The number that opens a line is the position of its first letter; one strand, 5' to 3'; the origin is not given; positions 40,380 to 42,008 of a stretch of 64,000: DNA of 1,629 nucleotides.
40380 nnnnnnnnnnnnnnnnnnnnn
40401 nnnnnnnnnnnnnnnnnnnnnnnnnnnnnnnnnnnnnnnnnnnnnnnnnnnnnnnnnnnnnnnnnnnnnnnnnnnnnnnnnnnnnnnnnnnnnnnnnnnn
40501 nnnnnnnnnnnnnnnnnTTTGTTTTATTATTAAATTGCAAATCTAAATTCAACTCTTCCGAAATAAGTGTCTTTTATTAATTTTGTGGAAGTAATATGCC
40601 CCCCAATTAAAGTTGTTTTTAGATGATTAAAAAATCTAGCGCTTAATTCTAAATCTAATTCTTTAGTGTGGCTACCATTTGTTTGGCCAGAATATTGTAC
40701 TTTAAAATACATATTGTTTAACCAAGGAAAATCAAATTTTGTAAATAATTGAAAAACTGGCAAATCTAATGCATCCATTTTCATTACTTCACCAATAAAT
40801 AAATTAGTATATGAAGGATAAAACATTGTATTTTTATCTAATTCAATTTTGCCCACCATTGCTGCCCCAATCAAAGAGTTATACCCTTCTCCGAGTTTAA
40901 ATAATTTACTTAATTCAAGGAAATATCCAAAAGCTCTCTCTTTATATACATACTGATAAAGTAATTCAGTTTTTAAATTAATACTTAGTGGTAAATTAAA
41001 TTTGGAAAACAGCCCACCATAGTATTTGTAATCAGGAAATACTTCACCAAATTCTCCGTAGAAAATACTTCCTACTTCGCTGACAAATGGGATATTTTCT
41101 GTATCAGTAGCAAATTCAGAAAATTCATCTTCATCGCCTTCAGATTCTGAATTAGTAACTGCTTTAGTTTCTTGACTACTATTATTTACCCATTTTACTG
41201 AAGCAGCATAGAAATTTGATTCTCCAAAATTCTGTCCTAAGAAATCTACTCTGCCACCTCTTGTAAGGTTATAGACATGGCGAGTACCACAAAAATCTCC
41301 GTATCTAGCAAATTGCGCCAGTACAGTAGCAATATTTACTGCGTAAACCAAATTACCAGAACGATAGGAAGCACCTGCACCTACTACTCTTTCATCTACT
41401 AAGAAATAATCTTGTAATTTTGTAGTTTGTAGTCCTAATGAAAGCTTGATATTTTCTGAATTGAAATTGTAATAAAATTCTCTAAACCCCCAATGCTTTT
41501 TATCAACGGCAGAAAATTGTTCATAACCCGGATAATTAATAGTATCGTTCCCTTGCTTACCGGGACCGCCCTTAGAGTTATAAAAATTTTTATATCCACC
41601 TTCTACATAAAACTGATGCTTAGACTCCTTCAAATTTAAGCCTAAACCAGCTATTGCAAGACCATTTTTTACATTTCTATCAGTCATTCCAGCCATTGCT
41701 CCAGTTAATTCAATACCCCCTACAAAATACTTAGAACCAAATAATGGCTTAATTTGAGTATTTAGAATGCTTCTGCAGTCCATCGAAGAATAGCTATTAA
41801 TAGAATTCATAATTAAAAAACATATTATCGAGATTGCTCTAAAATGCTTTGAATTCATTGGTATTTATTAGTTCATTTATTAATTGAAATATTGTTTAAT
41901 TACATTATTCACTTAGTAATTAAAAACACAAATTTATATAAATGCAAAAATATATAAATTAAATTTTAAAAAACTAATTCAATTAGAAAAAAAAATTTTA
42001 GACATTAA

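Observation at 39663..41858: Tat-exported 7-8 cluster polyferredoxin co-oriented with a putative outer-membrane beta-barrel: candidate non-cytochrome trans-envelope electron conduit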

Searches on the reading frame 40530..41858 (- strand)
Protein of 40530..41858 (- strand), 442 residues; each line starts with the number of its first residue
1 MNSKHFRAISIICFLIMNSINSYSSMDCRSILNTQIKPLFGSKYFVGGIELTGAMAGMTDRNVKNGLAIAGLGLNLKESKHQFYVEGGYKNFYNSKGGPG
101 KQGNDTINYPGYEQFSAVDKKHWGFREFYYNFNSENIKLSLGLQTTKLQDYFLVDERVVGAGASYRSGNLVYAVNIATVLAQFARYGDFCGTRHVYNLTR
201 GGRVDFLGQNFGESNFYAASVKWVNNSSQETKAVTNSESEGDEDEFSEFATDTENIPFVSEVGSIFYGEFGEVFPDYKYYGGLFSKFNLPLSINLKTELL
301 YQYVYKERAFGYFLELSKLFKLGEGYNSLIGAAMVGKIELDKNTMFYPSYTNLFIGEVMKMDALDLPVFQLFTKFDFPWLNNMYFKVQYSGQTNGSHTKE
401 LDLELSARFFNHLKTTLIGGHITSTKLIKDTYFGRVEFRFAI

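Call 3: search_protein_families(library=pfam, proteins=[window:40530-41858:-], max_evalue=0.1)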
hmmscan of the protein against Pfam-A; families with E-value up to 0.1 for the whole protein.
window:40530-41858:- (442 aa): 0 families

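Call 4: search_protein_families(library=ncbifam, proteins=[window:40530-41858:-], max_evalue=0.1)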
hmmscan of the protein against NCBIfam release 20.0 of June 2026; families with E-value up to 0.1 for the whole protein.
window:40530-41858:- (442 aa): 0 families

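Call 7: find_homologous_proteins(query=window:40530-41858:-)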
Query window:40530-41858:- (442 aa): 17 proteins with E <= 0.001 among 5597 candidates.
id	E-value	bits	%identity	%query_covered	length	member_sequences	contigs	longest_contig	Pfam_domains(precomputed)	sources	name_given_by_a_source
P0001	1.0e-296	1002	100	100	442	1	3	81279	-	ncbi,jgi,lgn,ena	-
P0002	2.4e-198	678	71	95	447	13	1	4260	-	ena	-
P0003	1.6e-195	668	68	95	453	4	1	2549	-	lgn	-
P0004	4.6e-179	614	63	100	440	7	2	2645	-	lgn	-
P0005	7.2e-98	347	41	98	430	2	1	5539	-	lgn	-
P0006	1.4e-88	316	39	99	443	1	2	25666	-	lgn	-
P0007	3.7e-69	252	36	98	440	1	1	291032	-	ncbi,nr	ncbi:hypothetical protein E9993_10765 [Labilibacter sediminis]|nr:hypothetical protein E9993_10765 [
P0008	6.2e-69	251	33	94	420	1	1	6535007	-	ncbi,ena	-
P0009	2.4e-68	249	35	97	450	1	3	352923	-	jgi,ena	-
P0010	5.9e-68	248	34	94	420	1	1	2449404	-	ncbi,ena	-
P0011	1.3e-66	244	38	85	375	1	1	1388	-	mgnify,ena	mgnify:CR=1 FL=1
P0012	2.0e-64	236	35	95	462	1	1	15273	-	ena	-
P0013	3.7e-64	236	32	98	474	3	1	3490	-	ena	-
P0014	8.1e-59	218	32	98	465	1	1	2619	-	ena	-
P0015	1.6e-56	210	32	98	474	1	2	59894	-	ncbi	-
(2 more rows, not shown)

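Call 10: find_encoding_contigs(protein=P0007, flank=8000, max_places=2)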
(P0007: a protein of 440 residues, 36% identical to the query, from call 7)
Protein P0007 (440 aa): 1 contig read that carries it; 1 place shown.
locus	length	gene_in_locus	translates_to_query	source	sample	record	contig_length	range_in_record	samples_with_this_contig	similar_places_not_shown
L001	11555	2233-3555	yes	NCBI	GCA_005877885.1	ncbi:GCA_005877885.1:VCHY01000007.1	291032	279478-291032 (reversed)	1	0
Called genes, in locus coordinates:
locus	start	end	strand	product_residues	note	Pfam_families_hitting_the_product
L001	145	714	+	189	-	PF04542:Sigma70_r2, PF08281:Sigma70_r4_2, PF04545:Sigma70_r4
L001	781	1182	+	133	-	-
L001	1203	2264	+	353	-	PF12801:Fer4_5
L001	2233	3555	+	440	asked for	-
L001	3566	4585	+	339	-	-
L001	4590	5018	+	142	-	PF13490:zf-HC2 (weak)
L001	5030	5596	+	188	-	PF13801:Metal_resist (weak)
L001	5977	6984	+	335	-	PF01180:DHO_dh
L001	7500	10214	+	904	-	PF01326:PPDK_N, PF00391:PEP-utilizers, PF02896:PEP-utilizers_C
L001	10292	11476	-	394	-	PF00072:Response_reg, PF07228:SpoIIE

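Call 11: find_encoding_contigs(protein=P0008, flank=8000, max_places=2)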
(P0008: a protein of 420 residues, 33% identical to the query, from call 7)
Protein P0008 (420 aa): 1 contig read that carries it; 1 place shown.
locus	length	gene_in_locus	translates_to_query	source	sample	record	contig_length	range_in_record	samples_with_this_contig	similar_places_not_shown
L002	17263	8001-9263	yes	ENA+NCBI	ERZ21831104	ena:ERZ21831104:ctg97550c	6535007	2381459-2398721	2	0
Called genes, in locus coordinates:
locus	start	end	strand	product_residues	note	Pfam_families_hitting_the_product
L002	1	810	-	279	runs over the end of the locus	PF00528:BPD_transp_1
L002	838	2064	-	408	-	PF00005:ABC_tran, PF09818:ABC_ATPase (faint), PF13304:AAA_21 (faint), PF00571:CBS (faint)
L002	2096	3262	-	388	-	-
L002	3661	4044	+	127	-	PF00903:Glyoxalase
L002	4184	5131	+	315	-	PF01641:SelR, PF01625:PMSR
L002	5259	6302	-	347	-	PF09968:DUF2202, PF13585:CHU_C (weak), PF13860:FlgD_ig, PF18962:Por_Secre_tail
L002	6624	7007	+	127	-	-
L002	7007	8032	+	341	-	PF12801:Fer4_5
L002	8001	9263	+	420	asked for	-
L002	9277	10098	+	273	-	PF14697:Fer4_21 (weak), PF12838:Fer4_7, PF13187:Fer4_9 (weak), PF13237:Fer4_10 (weak), PF14697:Fer4_21, PF13187:Fer4_9 (weak), PF13237:Fer4_10, PF12838:Fer4_7, +17 more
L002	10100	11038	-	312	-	PF03781:FGE-sulfatase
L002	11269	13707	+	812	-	PF13620:CarboxypepD_reg, PF13715:CarbopepD_reg_2, PF07715:Plug (weak), PF00593:TonB_dep_Rec_b-barrel, PF14905:OMP_b-brl_3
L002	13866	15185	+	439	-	PF00989:PAS, PF08448:PAS_4, PF13426:PAS_9, PF00158:Sigma54_activat, PF14532:Sigma54_activ_2, PF00004:AAA (weak), PF25601:AAA_lid_14, PF02954:HTH_8, +1 more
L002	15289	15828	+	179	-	PF00515:TPR_1 (faint), PF07719:TPR_2 (faint), PF14559:TPR_19 (weak)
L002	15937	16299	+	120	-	-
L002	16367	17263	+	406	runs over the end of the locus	PF02321:OEP (weak)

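Call 12: find_encoding_contigs(protein=P0010, flank=8000, max_places=2)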
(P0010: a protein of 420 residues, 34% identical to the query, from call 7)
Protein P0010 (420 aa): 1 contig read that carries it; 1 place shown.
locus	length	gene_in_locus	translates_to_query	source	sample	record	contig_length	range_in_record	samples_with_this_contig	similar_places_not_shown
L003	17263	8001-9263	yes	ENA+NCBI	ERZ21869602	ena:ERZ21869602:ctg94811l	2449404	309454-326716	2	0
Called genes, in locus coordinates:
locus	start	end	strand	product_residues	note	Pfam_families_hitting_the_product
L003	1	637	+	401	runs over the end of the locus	PF01976:DUF116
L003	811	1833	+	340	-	PF03009:GDPD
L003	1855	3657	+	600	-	PF07944:Beta-AFase-like_GH127_cat, PF20736:Glyco_hydro127M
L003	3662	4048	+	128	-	PF00903:Glyoxalase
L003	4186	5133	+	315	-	PF01641:SelR, PF01625:PMSR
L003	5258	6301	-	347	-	PF09968:DUF2202, PF13585:CHU_C (weak), PF13860:FlgD_ig, PF18962:Por_Secre_tail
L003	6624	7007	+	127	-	-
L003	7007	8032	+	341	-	PF12801:Fer4_5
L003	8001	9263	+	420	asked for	-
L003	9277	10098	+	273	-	PF12838:Fer4_7, PF13187:Fer4_9 (weak), PF14697:Fer4_21 (weak), PF13187:Fer4_9 (weak), PF00037:Fer4 (weak), PF13237:Fer4_10 (weak), PF12838:Fer4_7 (weak), PF13237:Fer4_10, +16 more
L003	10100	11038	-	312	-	PF03781:FGE-sulfatase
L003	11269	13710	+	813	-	PF13620:CarboxypepD_reg, PF13715:CarbopepD_reg_2, PF07715:Plug (weak), PF00593:TonB_dep_Rec_b-barrel, PF14905:OMP_b-brl_3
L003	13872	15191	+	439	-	PF00989:PAS, PF08448:PAS_4, PF13426:PAS_9, PF00158:Sigma54_activat, PF14532:Sigma54_activ_2, PF00004:AAA (weak), PF25601:AAA_lid_14, PF02954:HTH_8, +2 more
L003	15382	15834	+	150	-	PF00515:TPR_1 (faint), PF07719:TPR_2 (faint), PF14559:TPR_19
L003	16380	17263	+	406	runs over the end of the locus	PF02321:OEP (weak)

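Call 13: find_encoding_contigs(protein=P0009, flank=8000, max_places=2)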
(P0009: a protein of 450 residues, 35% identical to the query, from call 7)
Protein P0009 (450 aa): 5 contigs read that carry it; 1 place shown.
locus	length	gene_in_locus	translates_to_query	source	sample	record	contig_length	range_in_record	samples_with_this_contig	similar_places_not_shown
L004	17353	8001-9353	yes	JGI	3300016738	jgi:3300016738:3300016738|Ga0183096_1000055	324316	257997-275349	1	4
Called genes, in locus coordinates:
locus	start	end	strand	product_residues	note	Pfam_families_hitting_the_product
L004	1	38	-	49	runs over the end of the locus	-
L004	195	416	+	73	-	PF13560:HTH_31, PF12844:HTH_19 (weak), PF01381:HTH_3, PF13443:HTH_26 (weak)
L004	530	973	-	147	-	PF16231:DUF4890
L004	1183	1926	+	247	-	PF00483:NTP_transferase, PF12804:NTP_transf_3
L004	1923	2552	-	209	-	-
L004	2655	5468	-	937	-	PF00675:Peptidase_M16, PF05193:Peptidase_M16_C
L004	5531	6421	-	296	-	PF05116:S6PP (faint), PF08282:Hydrolase_3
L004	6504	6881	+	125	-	-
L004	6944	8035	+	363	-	PF12801:Fer4_5, PF13187:Fer4_9 (weak)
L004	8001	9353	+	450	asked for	-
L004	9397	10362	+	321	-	-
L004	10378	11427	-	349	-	PF19867:DUF6340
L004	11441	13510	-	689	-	-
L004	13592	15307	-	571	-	PF00756:Esterase, PF24684:Vgb_lyase (weak), PF08450:SGL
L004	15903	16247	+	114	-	-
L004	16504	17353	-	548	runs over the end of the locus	PF00916:Sulfate_transp, PF16983:MFS_MOT1 (weak), PF01740:STAS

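Call 20: find_related_loci(query=A1, collection=genome_contigs, flank=6000)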
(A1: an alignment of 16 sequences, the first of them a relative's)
Query A1 (442 aa) in genome_contigs; peptide patterns used: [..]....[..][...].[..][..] (x = any residue, [..] = any of these).
53 stretches matched a pattern; 34 encode a relative of the query (tblastn E <= 1e-3); 34 distinct loci.
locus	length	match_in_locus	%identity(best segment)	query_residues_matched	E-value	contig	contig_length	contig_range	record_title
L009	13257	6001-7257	71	22-441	0e+0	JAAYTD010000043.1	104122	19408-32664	MAG: Ignavibacteria bacterium isolate AS23ysBPME_80 182592_AS23, whole genome shotgun sequence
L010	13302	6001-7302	68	24-442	0e+0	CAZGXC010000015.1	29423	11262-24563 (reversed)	MAG TPA_asm: uncultured Hyphomicrobiales bacterium isolate SRP192927_co1_1122 genome assembly, contig: NODE_2744_length_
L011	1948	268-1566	63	3-441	0e+0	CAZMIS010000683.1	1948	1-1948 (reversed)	MAG TPA_asm: uncultured Anaerolineales bacterium isolate binchicken_co111_72 genome assembly, contig: NODE_137688_length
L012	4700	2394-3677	35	4-441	2e-75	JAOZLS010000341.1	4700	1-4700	MAG: Bacteroidales bacterium isolate GMC10.metabat2.88 NODE_28267_length_4700_cov_8.494080, whole genome shotgun sequenc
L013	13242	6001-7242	33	25-441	5e-75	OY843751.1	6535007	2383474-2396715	MAG: bacterium isolate b30a01c4-1b05-4824-9cfb-695b8dd4f705 genome assembly, chromosome: 1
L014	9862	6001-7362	34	7-441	6e-73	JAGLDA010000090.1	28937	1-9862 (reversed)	MAG: Bacteroidales bacterium isolate SW_4_20 ROV167.bin.20.fa_90, whole genome shotgun sequence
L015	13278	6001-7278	32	6-441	1e-70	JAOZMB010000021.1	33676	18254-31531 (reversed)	MAG: Bacteroidales bacterium isolate GMC2.metabat2.30 GMC2_130_length_33676_cov_12.195860, whole genome shotgun sequence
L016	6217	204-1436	35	18-441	3e-70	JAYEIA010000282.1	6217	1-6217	MAG: Bacteroidota bacterium isolate MAG203 MAG203_282, whole genome shotgun sequence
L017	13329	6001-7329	31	1-441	4e-70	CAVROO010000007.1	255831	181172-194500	MAG: uncultured Acidobacteriota bacterium isolate MFD03804.bin.2.150 genome assembly, contig: contig_24753, whole genome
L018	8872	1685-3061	32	7-441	1e-68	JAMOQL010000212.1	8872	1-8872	MAG: Bacteroidales bacterium isolate 4559-240_metabat2_scaf2bin.085 4559-240_scaffold_4415_c1, whole genome shotgun sequ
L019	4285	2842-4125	32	3-441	1e-68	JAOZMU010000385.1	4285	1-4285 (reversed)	MAG: Bacteroidales bacterium isolate GMC3.metabat2.81 GMC3_10857_length_4285_cov_10.798345, whole genome shotgun sequenc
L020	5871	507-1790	32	4-441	1e-68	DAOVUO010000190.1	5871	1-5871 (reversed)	MAG TPA_asm: Bacteroidales bacterium isolate CSMAG_1681 CSMAG_1681_k141_2780546_length_5871_cov_17.7417, whole genome sh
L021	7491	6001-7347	32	18-441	2e-68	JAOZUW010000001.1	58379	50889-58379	MAG: Bacteroidales bacterium isolate GMC9.concoct.117 GMC9_33_length_58379_cov_12.593615, whole genome shotgun sequence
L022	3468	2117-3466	30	10-436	6e-68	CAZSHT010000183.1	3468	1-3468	MAG TPA_asm: uncultured Bacteroidales bacterium isolate binchicken_co291_93 genome assembly, contig: NODE_13546_length_3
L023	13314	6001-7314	32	1-441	8e-67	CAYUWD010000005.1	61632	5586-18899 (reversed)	MAG TPA_asm: uncultured Bacteroidales bacterium isolate binchicken_co42_463 genome assembly, contig: NODE_319_length_616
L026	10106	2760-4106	32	7-441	8e-66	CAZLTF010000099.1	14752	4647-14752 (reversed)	MAG TPA_asm: uncultured Bacteroidales bacterium isolate binchicken_co219_55 genome assembly, contig: k141_643788, whole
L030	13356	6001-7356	32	7-441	3e-66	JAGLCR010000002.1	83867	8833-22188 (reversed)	MAG: Bacteroidales bacterium isolate SW_4_11 ROV167.bin.11.fa_2, whole genome shotgun sequence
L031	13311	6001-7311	32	4-441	4e-61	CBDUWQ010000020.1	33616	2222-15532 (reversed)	MAG TPA_asm: uncultured Bacteroidales bacterium isolate SRR22302365_concoct_80 genome assembly, contig: ERZ25074835.668,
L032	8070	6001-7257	30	24-441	6e-60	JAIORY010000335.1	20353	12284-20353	MAG: Bacteroidales bacterium isolate SMBSF30 20075_Bin_4_contigs_1_c_000000000187, whole genome shotgun sequence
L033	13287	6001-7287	31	1-441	4e-58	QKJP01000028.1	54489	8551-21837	MAG: Bacteroidales bacterium isolate SZUA-609 scaffold_916, whole genome shotgun sequence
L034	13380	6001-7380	31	1-441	1e-65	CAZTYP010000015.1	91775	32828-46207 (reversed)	MAG TPA_asm: uncultured Melioribacteraceae bacterium isolate binchicken_co219_339 genome assembly, contig: k141_1255907,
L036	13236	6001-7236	29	4-440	3e-52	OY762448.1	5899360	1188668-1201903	MAG: uncultured Saccharicrinis sp. isolate c9c340fe-a570-42b7-a85c-9d48397bd338 genome assembly, chromosome: 1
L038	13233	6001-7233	30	11-440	2e-49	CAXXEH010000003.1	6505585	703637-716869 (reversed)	MAG: Prolixibacteraceae bacterium isolate 21914d8d-2520-4789-97d1-870cefad7186 genome assembly, contig: contig_3, whole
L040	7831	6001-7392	28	1-441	2e-64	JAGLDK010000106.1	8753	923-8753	MAG: Ichthyobacteriaceae bacterium isolate SW_4_33 ROV167.bin.33.fa_106, whole genome shotgun sequence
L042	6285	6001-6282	32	7-95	9e-8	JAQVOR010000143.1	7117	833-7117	MAG: Bacteroidales bacterium isolate STF1_185 NODE_38052_length_7117_cov_5.810300_Sandtown_F1, whole genome shotgun sequ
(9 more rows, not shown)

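Call 23: search_protein_families(library=ncbifam, proteins=[L002:6624-7007:+, L002:7007-8032:+], max_evalue=0.1)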
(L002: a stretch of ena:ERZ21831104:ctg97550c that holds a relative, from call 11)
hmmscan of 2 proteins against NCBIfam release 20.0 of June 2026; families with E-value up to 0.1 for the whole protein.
L002:6624-7007:+ (127 aa): 0 families

L002:7007-8032:+ (341 aa): 26 families (the best 25 are shown)
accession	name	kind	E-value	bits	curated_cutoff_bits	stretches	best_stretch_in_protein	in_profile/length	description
TIGR02163.1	napH_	subfamily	6.1e-20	71.8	213.05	2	143-313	76-254/255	NapH/MauN family ferredoxin-type protein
NF007013.0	PRK09477.1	equivalog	3.3e-14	52.7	234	2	140-316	94-280/286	quinol dehydrogenase ferredoxin subunit NapH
NF046105.1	TransRegNosR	equivalog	3.6e-14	52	1000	1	75-301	420-661/680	transcriptional regulator NosR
NF043069.1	T4HPD_activ_SAM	equivalog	4.1e-06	26.4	425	1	267-324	51-111/299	trans-4-hydroxy-L-proline dehydratase activase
TIGR02745.1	ccoG_rdxA_fixG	equivalog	4.8e-06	25.8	316.7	2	131-236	59-173/435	cytochrome c oxidase accessory protein CcoG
NF038196.1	ferrodoxin_EFR1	subfamily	9.2e-06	25.9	75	1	260-315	177-234/242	EFR1 family ferrodoxin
NF007382.0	PRK09898.1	equivalog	2.3e-05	24.1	213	1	238-312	128-200/208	ferredoxin-like protein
NF042909.1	FMH_DH_FwdF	exception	3.5e-05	23.1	375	1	239-320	231-321/336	tungsten-dependent formylmethanofuran dehydrogenase subunit FwdF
TIGR04041.1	activase_YjjW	hypoth_equivalog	5.4e-05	22.8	250.2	1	261-310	35-87/276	YjjW family glycine radical enzyme activase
NF058577.1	FdxA_fam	equivalog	9.4e-05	22.5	65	1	264-306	4-49/52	4Fe-4S ferredoxin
TIGR03287.1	methan_mark_16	hypoth_equivalog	0.00013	20.6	363.95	1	267-320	302-357/391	methanogenesis marker 16 metalloprotein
NF041891.1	hdrA_Methbact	equivalog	0.00043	18.6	1300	1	268-319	573-625/762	ferredoxin:CoB-CoM heterodisulfide reductase subunit HdrA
NF040770.1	hetero_SS_HdrA2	exception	0.0012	17.1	1100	1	267-314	577-627/777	CoB-CoM heterodisulfide reductase HdrA2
NF045874.1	Vhu_polyferre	exception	0.0026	16.5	600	1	242-322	39-116/381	F420-non-reducing hydrogenase associated-polyferredoxin VhuB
NF041836.1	rnfB_Methano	equivalog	0.0037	16.8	445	1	266-312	215-264/265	Rnf electron transport complex subunit RnfB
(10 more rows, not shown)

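Call 24: search_protein_families(library=pfam, proteins=[L002:6624-7007:+, L002:7007-8032:+], max_evalue=0.1)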
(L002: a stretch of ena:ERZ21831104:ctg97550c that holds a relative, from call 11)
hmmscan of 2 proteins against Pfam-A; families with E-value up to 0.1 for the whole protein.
L002:6624-7007:+ (127 aa): 0 families

L002:7007-8032:+ (341 aa): 8 families
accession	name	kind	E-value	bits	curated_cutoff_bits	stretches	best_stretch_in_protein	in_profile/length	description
PF12801.12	Fer4_5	-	1.6e-14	54.1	22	2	127-169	2-44/48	4Fe-4S binding domain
PF13187.11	Fer4_9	-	0.00028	21.3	27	1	269-308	2-50/52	4Fe-4S dicluster domain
PF12838.12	Fer4_7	-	0.00031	21.6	27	1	294-317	1-24/52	4Fe-4S dicluster domain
PF13746.11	Fer4_18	-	0.017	15.8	27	1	261-309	53-99/114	4Fe-4S dicluster domain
PF13484.11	Fer4_16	-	0.03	15.5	30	1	269-296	2-30/66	4Fe-4S double cluster binding domain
PF12837.12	Fer4_6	-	0.035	14.5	25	1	291-306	5-20/24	4Fe-4S binding domain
PF00037.32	Fer4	-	0.059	13.7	21.1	0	293-310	6-23/24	4Fe-4S binding domain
PF13237.11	Fer4_10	-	0.062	13.7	25.5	0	290-321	4-37/53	4Fe-4S dicluster domain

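Call 25: predict_structure(alignment_id=A1)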
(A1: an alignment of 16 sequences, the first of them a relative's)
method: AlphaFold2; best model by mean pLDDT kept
length: 442 residues; sequences in the alignment: 16
mean_pLDDT: 70.2   pTM: 0.69
mean pLDDT of the five models: 70.2, 68.4, 68.1, 67.3, 67.0
residues with pLDDT >= 90: 64; 70-90: 214; 50-70: 57; < 50: 107
segments of 3 or more residues with pLDDT < 50: 1-28, 99-117, 187-204, 227-253, 349-361
pLDDT, mean of each block of 10 residues (from residue 1): 38 30 36 65 82 76 76 85 85 57 37 43 79 90 72 66 91 88 54 46 59 87 64 24 32 66 88 77 89 89 83 90 89 88 63 42 69 91 88 82 87 85 79 83 79
secondary structure, 60 per line:
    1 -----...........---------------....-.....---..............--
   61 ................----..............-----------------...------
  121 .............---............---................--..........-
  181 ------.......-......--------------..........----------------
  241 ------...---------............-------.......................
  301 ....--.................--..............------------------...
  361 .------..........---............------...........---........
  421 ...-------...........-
elements in order: H6-16 H32-35 E45-58 E61-76 E81-94 E121-133 E137-148 E152-167 E170-179 H187-193 H195-200 E215-224 E259-270 E278-289 E293-304 E307-323 E326-339 H358-361 E368-377 E381-392 E399-409 E413-423 E431-441
